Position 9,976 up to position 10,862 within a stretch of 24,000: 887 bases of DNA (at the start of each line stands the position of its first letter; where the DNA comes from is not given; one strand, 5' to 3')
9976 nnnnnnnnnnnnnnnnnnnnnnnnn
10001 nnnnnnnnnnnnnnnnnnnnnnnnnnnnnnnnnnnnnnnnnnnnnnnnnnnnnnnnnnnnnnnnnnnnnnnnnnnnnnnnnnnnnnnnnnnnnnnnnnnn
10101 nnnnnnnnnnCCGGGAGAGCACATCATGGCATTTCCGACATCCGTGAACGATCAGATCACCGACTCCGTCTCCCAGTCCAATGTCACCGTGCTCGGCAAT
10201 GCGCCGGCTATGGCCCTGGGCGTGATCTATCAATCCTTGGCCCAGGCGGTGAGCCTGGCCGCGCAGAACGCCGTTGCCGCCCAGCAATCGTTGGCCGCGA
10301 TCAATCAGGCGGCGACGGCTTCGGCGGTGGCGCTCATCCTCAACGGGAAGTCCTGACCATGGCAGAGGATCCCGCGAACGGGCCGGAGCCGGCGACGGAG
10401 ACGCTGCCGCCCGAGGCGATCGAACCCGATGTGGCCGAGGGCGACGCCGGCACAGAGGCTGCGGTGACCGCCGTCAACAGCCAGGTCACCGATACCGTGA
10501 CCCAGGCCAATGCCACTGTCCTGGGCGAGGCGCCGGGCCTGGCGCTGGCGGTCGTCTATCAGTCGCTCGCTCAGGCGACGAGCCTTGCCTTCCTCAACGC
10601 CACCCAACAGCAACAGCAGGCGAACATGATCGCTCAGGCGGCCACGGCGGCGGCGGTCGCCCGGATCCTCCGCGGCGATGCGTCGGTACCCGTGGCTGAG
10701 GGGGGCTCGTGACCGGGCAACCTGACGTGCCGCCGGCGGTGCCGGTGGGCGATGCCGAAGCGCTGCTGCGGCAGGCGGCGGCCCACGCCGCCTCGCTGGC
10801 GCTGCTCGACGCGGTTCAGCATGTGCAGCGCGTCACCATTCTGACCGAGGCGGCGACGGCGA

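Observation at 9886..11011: Compact four-gene R-body (RebB/'killing trait' family) operon between housekeeping catabolic and transport genes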

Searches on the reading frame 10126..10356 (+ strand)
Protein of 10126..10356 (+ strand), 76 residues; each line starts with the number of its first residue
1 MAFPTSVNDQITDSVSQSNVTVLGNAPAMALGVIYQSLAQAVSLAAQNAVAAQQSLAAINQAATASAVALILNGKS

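Call 3: search_protein_families(library=pfam, proteins=[window:10126-10356:+], max_evalue=1)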
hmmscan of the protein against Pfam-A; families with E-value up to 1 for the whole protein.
window:10126-10356:+ (76 aa): 1 family
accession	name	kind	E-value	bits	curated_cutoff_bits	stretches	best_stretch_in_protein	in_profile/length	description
PF11747.13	RebB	-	3.5e-22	78.7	24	1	11-73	1-63/68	Killing trait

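Call 10: find_homologous_proteins(query=window:10126-10356:+)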
Query window:10126-10356:+ (76 aa): 797 proteins with E <= 0.001 among 809 candidates; the best 120 are listed.
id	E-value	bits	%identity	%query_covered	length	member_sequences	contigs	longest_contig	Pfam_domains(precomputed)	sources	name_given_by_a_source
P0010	1.5e-34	134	100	100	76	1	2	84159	PF11747.14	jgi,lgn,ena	-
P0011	9.6e-30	118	99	92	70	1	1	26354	PF11747.14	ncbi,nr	ncbi:MAG TPA: RebB family R body protein [Aliidongia sp.]|nr:RebB family R body protein [Aliidongia 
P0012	3.8e-29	117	85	99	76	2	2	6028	PF11747.14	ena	-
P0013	2.2e-28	114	83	100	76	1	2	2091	PF11747.14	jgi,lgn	jgi:hypothetical protein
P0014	2.7e-28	114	83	99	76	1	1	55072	PF11747.14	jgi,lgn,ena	jgi:hypothetical protein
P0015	4.2e-28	113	82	100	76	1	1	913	PF11747.14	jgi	-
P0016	1.0e-26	109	83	99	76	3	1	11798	PF11747.14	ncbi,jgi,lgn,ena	jgi:hypothetical protein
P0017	3.0e-26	108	79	99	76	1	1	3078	PF11747.14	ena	-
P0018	4.7e-22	94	73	74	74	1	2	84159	PF11747.14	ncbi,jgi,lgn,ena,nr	ncbi:MAG TPA: RebB family R body protein [Aliidongia sp.]|nr:RebB family R body protein [Aliidongia 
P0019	5.8e-22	94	73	93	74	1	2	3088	PF11747.14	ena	-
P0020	6.8e-22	94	72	99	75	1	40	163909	PF11747.14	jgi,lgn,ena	-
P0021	2.2e-19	86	64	100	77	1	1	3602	PF11747.14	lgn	-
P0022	2.2e-19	86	64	95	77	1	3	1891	PF11747.14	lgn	-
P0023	3.0e-19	86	73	72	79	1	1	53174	PF11747.14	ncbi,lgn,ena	-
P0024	3.2e-19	86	67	95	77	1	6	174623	PF11747.14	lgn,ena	-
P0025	3.5e-19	85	64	95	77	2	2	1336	PF11747.14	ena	-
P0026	3.9e-19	85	75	58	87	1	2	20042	PF11747.14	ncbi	-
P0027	4.2e-19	85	68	100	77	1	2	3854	PF11747.14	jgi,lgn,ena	-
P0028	4.7e-19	85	68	58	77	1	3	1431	PF11747.14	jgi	jgi:Killing trait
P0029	2.0e-18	83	64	97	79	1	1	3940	PF11747.14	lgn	-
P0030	2.1e-18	83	68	93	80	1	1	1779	PF11747.14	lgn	-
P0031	2.6e-18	83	67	95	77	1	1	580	PF11747.14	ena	-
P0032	3.1e-18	83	69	88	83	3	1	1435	PF11747.14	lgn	-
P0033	3.4e-18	82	65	95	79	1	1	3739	PF11747.14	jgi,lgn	-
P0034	3.7e-18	82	68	93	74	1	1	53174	PF11747.14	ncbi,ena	-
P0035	3.8e-18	82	66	96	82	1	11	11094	PF11747.14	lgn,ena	-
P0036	4.6e-18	82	66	96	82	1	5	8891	PF11747.14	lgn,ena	-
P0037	4.8e-18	82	67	93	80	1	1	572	PF11747.14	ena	-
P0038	5.0e-18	82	67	95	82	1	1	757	PF11747.14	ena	-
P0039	5.5e-18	82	65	93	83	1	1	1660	PF11747.14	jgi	jgi:hypothetical protein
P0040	5.6e-18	82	63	96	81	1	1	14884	PF11747.14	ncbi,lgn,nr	ncbi:MAG TPA: RebB family R body protein [Opitutus sp.]|nr:RebB family R body protein [Opitutus sp.]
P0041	5.8e-18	82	63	96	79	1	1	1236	PF11747.14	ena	-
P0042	5.9e-18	82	67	93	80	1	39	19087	PF11747.14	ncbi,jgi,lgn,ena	-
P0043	6.5e-18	82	72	71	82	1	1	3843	PF11747.14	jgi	jgi:hypothetical protein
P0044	9.2e-18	81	61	100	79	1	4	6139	PF11747.14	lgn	-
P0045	1.1e-17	81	62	100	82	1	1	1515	PF11747.14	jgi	jgi:hypothetical protein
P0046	1.2e-17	81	66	93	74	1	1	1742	PF11747.14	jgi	jgi:hypothetical protein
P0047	1.2e-17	81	59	99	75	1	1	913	PF11747.14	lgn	-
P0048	1.3e-17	81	65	93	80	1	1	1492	PF11747.14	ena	-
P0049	1.7e-17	80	61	95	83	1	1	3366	PF11747.14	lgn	-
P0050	1.7e-17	80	64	97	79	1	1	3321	PF11747.14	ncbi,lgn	-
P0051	1.7e-17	80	68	93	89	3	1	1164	PF11747.14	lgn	-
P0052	2.1e-17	80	63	99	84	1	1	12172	PF11747.14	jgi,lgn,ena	-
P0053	2.3e-17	80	79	57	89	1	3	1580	PF11747.14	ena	-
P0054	2.7e-17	80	63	95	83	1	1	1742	PF11747.14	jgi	jgi:hypothetical protein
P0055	2.9e-17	79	59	100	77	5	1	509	PF11747.14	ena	-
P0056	3.2e-17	79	64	100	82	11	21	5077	PF11747.14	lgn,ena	-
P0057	3.2e-17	79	76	67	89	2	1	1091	PF11747.14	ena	-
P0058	4.7e-17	79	61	95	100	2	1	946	PF11747.14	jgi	jgi:Killing trait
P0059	5.0e-17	79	64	95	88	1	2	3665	PF11747.14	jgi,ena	-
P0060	5.2e-17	79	67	95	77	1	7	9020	PF11747.14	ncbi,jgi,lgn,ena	-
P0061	5.5e-17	79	62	97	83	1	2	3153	PF11747.14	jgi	jgi:hypothetical protein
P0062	7.5e-17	78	59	100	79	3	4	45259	PF11747.14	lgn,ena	-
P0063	8.6e-17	78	62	93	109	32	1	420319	PF11747.14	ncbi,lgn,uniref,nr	ncbi:hypothetical protein FHY15_003067 [Xanthomonas arboricola]|uniref:RebB family R body protein n=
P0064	8.8e-17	78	65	93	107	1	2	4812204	PF11747.14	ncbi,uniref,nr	ncbi:RebB family R body protein [Dyella caseinilytica]|uniref:RebB family R body protein n=1 Tax=Dye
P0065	1.0e-16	78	61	100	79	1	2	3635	PF11747.14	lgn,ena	-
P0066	1.0e-16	78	65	93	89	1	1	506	PF11747.14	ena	-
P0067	1.0e-16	78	63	100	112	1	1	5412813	PF11747.14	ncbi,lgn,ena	-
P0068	1.1e-16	78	62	97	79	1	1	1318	PF11747.14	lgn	-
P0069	1.1e-16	78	61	97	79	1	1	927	PF11747.14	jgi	jgi:hypothetical protein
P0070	1.1e-16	78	65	93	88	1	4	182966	PF11747.14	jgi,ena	-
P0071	1.2e-16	78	60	96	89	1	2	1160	PF11747.14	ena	-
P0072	1.2e-16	78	63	93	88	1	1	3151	PF11747.14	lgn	-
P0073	1.3e-16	77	64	86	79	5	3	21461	PF11747.14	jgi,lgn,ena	jgi:hypothetical protein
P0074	1.4e-16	77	65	93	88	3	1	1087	PF11747.14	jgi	-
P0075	1.4e-16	77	62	93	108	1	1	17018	PF11747.14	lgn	-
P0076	1.5e-16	77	71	63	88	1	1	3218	PF11747.14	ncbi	-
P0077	1.5e-16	77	66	93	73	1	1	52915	PF11747.14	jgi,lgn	jgi:hypothetical protein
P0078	1.6e-16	77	61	93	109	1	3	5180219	PF11747.14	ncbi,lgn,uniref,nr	ncbi:RebB family R body protein [Xanthomonas campestris]|uniref:RebB family R body protein n=1 Tax=X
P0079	1.7e-16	77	57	100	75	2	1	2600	PF11747.14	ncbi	-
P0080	1.8e-16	77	66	84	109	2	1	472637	PF11747.14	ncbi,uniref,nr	ncbi:RebB family R body protein [Xanthomonas arboricola]|uniref:RebB family R body protein n=1 Tax=X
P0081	1.8e-16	77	62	93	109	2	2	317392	PF11747.14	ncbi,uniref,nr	ncbi:RebB family R body protein [Xanthomonas arboricola]|uniref:RebB family R body protein n=1 Tax=X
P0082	2.0e-16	77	63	93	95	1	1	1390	PF11747.14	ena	-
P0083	2.0e-16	77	76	49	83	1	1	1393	PF11747.14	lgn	-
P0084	2.1e-16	77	62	96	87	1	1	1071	PF11747.14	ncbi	-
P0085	2.2e-16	77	62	93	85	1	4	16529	PF11747.14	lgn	-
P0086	2.3e-16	77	59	99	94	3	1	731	PF11747.14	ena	-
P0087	2.4e-16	77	57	100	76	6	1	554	PF11747.14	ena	-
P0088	2.5e-16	77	62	93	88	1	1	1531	PF11747.14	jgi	jgi:hypothetical protein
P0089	2.5e-16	77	65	93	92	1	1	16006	PF11747.14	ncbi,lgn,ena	-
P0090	2.5e-16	77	62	96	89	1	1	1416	PF11747.14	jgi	-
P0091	2.6e-16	76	63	95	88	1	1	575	PF11747.14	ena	-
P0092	2.6e-16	76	65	93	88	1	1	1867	PF11747.14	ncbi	-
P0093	2.6e-16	76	64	86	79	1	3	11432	PF11747.14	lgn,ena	-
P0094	2.7e-16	76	58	100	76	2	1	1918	PF11747.14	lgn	-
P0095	2.7e-16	76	76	71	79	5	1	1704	PF11747.14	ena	-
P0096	2.7e-16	76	60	89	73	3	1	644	PF11747.14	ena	-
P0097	2.8e-16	76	64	95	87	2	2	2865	PF11747.14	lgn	-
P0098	2.9e-16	76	73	74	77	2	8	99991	PF11747.14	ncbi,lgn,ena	-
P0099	3.0e-16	76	58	91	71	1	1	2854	PF11747.14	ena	-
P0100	3.0e-16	76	65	89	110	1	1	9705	PF11747.14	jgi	jgi:hypothetical protein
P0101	3.0e-16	76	60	100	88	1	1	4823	PF11747.14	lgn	-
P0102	3.0e-16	76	55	100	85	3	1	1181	PF11747.14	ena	-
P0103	3.1e-16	76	62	96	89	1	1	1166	PF11747.14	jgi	jgi:hypothetical protein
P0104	3.2e-16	76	63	93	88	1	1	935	PF11747.14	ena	-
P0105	3.4e-16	76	66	93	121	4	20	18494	PF11747.14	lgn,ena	-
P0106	3.4e-16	76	65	89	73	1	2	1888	PF11747.14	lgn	-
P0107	3.5e-16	76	62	93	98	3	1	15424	PF11747.14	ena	-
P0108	3.7e-16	76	60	99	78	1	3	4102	PF11747.14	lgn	-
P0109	4.0e-16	76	68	89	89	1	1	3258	PF11747.14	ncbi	-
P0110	4.2e-16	76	83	47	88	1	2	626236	PF11747.14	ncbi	-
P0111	4.2e-16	76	62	93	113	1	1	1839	PF11747.14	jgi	jgi:hypothetical protein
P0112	4.2e-16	76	62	89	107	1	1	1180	PF11747.14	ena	-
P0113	4.2e-16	76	75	72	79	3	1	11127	PF11747.14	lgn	-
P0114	4.4e-16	76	75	67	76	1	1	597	PF11747.14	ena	-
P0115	4.7e-16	76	63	89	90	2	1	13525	PF11747.14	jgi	jgi:hypothetical protein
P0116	4.8e-16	76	63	95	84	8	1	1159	PF11747.14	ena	-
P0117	5.0e-16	76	73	64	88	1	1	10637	PF11747.14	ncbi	-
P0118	5.0e-16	76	61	95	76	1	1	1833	PF11747.14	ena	-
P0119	5.3e-16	76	63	95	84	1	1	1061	PF11747.14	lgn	-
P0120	5.5e-16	75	63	95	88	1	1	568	PF11747.14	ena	-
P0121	5.5e-16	75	63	93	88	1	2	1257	PF11747.14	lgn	-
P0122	5.7e-16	75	57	99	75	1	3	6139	PF11747.14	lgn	-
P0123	5.7e-16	75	71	67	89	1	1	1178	PF11747.14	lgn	-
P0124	5.8e-16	75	81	42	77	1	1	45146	PF11747.14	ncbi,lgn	-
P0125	5.9e-16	75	62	96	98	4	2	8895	PF11747.14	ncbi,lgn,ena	-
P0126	6.1e-16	75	57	99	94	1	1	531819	PF11747.14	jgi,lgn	-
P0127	6.4e-16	75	74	71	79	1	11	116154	PF11747.14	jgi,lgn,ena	jgi:hypothetical protein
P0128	6.6e-16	75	74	46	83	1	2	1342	PF11747.14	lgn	-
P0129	6.6e-16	75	65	89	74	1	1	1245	PF11747.14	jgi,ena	-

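Call 24: search_protein_families(library=ncbifam, proteins=[window:10126-10356:+], max_evalue=1)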
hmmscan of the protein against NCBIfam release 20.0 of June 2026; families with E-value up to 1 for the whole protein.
window:10126-10356:+ (76 aa): 0 families

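Call 61: search_solved_structures(query=A3, max_evalue=1, show_alignments=1)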
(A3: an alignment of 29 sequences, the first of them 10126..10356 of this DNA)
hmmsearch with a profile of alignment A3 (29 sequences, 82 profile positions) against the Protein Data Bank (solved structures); distinct sequences matched with E-value up to 1: 0.

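Call 71: find_encoding_contigs(protein=P0020, flank=8000, max_places=3)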
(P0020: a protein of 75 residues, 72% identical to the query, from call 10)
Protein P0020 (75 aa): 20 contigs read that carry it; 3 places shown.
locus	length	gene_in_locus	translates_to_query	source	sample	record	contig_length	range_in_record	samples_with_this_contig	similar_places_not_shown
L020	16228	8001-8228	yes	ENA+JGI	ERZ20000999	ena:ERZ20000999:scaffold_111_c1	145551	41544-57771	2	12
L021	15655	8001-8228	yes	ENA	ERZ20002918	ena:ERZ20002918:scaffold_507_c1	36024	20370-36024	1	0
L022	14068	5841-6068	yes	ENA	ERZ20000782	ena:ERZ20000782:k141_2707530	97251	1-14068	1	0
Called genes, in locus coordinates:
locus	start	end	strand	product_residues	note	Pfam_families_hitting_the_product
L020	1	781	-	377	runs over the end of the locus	PF25917:BSH_RND, PF25973:BSH_CzcB (weak), PF25944:Beta-barrel_RND, PF25954:Beta-barrel_RND_2, PF25967:RND-MFP_C (weak), PF25989:YknX_C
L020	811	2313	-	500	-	PF02321:OEP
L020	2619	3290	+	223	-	PF00440:TetR_N, PF16859:TetR_C_11, PF14246:TetR_C_7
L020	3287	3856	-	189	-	PF05962:HutD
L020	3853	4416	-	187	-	PF07310:PAS_5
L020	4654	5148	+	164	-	PF00691:OmpA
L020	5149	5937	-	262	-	PF00378:ECH_1, PF16113:ECH_2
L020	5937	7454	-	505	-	PF00171:Aldedh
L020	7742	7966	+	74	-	PF11747:RebB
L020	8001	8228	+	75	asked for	PF11747:RebB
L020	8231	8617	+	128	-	PF11747:RebB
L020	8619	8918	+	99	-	-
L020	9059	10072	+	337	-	PF03480:DctP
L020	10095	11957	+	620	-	PF04290:DctQ, PF06808:DctM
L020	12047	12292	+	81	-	PF13560:HTH_31 (weak)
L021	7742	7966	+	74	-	PF11747:RebB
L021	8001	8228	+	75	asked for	PF11747:RebB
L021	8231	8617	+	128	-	PF11747:RebB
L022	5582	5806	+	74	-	PF11747:RebB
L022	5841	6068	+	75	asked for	PF11747:RebB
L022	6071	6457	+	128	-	PF11747:RebB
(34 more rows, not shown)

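Call 72: find_encoding_contigs(protein=P0014, flank=8000, max_places=2)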
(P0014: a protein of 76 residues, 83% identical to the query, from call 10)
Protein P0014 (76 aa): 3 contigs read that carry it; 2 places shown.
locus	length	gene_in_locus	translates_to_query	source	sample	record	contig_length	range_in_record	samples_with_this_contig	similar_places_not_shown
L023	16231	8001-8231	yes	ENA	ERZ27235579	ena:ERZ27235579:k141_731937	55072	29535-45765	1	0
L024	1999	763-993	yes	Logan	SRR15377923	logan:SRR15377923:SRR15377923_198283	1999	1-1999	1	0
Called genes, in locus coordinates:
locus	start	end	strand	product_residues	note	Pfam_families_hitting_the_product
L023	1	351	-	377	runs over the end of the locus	PF25917:BSH_RND, PF25973:BSH_CzcB (weak), PF25944:Beta-barrel_RND, PF25954:Beta-barrel_RND_2, PF25967:RND-MFP_C (faint), PF25989:YknX_C (weak)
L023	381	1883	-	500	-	PF02321:OEP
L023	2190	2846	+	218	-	PF00440:TetR_N, PF16859:TetR_C_11, PF14246:TetR_C_7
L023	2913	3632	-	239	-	PF00230:MIP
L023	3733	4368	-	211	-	PF05962:HutD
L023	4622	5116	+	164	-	PF00691:OmpA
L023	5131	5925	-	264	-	PF00378:ECH_1, PF16113:ECH_2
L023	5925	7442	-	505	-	PF00171:Aldedh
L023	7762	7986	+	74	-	PF11747:RebB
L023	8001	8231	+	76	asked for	PF11747:RebB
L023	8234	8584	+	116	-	PF11747:RebB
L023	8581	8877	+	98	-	-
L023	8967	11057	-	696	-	PF20091:Abhydrolase_10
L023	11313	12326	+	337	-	PF03480:DctP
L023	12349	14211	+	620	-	PF04290:DctQ, PF06808:DctM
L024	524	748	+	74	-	PF11747:RebB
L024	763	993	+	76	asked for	PF11747:RebB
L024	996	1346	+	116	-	PF11747:RebB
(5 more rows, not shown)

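Call 88: search_protein_families(library=phrogs, proteins=[window:10126-10356:+], max_evalue=0.01)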
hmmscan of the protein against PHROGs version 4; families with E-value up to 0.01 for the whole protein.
window:10126-10356:+ (76 aa): 1 family
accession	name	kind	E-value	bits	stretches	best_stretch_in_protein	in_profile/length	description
phrog_32040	-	unknown function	5.6e-14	53.1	1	6-70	16-80/118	-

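Call 89: search_protein_families(library=padloc, proteins=[window:10126-10356:+], max_evalue=0.01)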
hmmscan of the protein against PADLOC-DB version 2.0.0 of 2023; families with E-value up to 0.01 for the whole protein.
window:10126-10356:+ (76 aa): 0 families

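Call 90: predict_structure(alignment_id=A3)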
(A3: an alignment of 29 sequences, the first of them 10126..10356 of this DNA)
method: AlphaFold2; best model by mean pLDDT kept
length: 76 residues; sequences in the alignment: 29
mean_pLDDT: 74.3   pTM: 0.36
mean pLDDT of the five models: 74.3, 73.1, 72.4, 68.9, 68.4
residues with pLDDT >= 90: 0; 70-90: 54; 50-70: 20; < 50: 2
segments of 3 or more residues with pLDDT < 50: none
pLDDT, mean of each block of 10 residues (from residue 1): 57 71 71 79 82 84 82 66
secondary structure, 60 per line:
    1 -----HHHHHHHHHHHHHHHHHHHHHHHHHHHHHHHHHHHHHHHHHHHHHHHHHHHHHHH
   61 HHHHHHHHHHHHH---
elements in order: H6-73

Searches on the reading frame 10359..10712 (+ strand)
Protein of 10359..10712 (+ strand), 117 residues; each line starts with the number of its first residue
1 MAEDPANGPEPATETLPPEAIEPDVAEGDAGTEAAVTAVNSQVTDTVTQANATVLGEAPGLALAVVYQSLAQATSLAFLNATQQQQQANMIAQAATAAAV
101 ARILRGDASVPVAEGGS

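Call 3: search_protein_families(library=pfam, proteins=[window:10359-10712:+], max_evalue=1)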
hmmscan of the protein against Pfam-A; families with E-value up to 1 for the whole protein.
window:10359-10712:+ (117 aa): 1 family
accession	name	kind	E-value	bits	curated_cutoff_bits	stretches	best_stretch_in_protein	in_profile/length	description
PF11747.13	RebB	-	5.8e-20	71.6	24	1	43-107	1-65/68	Killing trait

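Call 9: find_encoding_contigs(protein=window:10359-10712:+, flank=10000, max_places=8)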
Protein window:10359-10712:+ (117 aa): 3 contigs read that carry it; 2 places shown.
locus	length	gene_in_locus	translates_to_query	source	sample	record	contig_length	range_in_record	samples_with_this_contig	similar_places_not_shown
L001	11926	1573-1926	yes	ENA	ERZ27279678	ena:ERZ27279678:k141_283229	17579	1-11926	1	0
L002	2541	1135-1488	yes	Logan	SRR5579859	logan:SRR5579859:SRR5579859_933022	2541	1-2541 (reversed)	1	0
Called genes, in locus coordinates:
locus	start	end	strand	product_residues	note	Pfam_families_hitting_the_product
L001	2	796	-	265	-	?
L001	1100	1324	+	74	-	PF11747:RebB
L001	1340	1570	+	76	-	PF11747:RebB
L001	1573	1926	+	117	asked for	PF11747:RebB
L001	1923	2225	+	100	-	-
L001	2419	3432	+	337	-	PF03480:DctP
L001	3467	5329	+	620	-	PF04290:DctQ, PF06808:DctM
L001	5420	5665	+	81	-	-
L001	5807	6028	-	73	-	-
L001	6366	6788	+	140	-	-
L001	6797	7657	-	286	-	PF00535:Glycos_transf_2, PF10111:Glyco_tranf_2_2 (faint), PF13641:Glyco_tranf_2_3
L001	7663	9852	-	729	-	PF00535:Glycos_transf_2, PF13641:Glyco_tranf_2_3 (weak), PF13489:Methyltransf_23, PF07021:MetW (weak), PF08241:Methyltransf_11, PF08242:Methyltransf_12, PF13649:Methyltransf_25, PF13847:Methyltransf_31, +1 more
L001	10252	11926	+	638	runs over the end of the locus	PF09286:Pro-kuma_activ, PF00082:Peptidase_S8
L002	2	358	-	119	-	?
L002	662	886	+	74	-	PF11747:RebB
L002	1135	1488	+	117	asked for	PF11747:RebB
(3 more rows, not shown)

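Call 24: search_protein_families(library=ncbifam, proteins=[window:10359-10712:+], max_evalue=1)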
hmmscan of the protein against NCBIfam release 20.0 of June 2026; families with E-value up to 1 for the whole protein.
window:10359-10712:+ (117 aa): 1 family
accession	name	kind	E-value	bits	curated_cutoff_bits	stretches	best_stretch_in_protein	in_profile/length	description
NF041291.1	StbC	equivalog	0.082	13.3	100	1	35-106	39-110/122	plasmid stabilization protein StbC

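Call 88: search_protein_families(library=phrogs, proteins=[window:10359-10712:+], max_evalue=0.01)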
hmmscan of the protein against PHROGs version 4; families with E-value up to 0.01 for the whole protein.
window:10359-10712:+ (117 aa): 1 family
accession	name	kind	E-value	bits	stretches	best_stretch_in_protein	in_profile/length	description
phrog_32040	-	unknown function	1.2e-15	58.6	1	32-101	10-79/118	-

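Call 89: search_protein_families(library=padloc, proteins=[window:10359-10712:+], max_evalue=0.01)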
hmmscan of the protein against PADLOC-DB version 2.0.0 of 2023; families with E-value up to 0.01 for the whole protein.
window:10359-10712:+ (117 aa): 0 families
